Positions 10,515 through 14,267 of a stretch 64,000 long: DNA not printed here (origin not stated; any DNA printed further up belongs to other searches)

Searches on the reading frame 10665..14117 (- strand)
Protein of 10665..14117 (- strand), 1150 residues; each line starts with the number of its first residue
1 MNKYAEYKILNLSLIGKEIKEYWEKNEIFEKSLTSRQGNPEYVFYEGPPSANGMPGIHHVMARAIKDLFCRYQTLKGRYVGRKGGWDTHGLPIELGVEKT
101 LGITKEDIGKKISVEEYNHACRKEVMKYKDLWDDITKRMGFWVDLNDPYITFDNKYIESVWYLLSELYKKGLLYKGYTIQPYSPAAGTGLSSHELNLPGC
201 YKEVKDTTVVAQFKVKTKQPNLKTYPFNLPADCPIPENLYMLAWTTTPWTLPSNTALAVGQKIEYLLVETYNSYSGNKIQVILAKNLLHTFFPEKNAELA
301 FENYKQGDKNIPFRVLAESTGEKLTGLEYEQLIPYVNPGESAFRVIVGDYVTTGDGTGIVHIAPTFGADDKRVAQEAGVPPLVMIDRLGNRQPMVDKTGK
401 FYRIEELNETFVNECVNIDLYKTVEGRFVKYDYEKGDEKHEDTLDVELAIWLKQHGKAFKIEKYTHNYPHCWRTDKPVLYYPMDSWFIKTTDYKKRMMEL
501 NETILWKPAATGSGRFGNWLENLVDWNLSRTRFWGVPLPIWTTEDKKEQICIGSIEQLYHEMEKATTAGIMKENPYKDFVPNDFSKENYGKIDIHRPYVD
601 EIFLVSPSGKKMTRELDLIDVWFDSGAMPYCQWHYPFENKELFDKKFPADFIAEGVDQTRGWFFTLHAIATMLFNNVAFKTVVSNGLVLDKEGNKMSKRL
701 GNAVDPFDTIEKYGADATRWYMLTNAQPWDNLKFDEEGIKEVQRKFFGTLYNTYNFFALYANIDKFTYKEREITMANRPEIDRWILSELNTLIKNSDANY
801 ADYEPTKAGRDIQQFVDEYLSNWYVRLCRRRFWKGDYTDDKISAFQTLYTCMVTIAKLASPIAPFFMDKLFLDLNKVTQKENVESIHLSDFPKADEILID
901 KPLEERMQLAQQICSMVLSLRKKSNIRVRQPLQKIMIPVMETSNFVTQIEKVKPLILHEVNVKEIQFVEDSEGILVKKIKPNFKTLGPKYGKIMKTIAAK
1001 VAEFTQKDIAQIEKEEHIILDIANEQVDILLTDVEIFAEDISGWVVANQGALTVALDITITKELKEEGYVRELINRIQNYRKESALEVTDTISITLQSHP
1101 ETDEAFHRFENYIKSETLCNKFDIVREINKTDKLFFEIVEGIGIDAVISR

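Call 28: search_protein_families(library=pfam, proteins=[window:10665-14117:-], max_evalue=0.001)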
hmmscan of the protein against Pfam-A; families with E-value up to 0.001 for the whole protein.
window:10665-14117:- (1150 aa): 5 families
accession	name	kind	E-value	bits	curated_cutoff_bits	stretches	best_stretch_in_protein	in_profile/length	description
PF00133.28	tRNA-synt_1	-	1e-115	387.3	22.7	1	19-733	2-412/414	tRNA synthetases class I (I, L, M and V)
PF19302.4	DUF5915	-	1e-54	185.5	27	1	955-1127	3-175/195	Domain of unknown function (DUF5915)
PF08264.19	Anticodon_1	-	7.5e-31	107.4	25.1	1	782-934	1-146/148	Anticodon-binding domain of tRNA ligase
PF09334.17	tRNA-synt_1g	-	7.7e-17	61.6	20.1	2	675-741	307-373/391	tRNA synthetases class I (M)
PF01406.26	tRNA-synt_1e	-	0.00065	19.6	27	0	679-743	238-300/301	tRNA synthetases class I (C) catalytic domain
